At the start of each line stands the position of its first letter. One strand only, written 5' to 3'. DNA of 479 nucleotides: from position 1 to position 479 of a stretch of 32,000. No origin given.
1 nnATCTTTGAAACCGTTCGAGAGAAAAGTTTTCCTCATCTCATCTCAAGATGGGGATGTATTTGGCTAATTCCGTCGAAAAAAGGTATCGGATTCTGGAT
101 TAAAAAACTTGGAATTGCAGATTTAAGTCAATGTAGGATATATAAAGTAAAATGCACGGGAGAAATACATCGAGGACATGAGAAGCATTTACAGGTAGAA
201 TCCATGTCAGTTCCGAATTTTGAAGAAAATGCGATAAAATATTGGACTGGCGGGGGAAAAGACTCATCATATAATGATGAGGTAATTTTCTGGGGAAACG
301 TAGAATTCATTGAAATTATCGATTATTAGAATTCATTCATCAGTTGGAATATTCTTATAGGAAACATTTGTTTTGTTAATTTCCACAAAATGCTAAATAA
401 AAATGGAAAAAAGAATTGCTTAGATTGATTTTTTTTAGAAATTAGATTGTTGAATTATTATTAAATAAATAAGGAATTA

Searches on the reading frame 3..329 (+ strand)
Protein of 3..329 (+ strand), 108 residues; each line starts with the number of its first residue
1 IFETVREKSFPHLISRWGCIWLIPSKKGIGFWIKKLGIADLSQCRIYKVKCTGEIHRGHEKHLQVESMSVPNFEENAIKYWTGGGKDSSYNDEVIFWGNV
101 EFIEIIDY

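Call 3: search_protein_families(library=pfam, proteins=[window:3-329:+], max_evalue=1)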
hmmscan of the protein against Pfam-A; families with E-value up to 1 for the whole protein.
window:3-329:+ (108 aa): 1 family
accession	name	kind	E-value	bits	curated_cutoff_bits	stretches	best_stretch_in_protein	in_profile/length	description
PF10386.15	DUF2441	-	4.7e-08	33.6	25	1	1-83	58-141/141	Protein of unknown function (DUF2441)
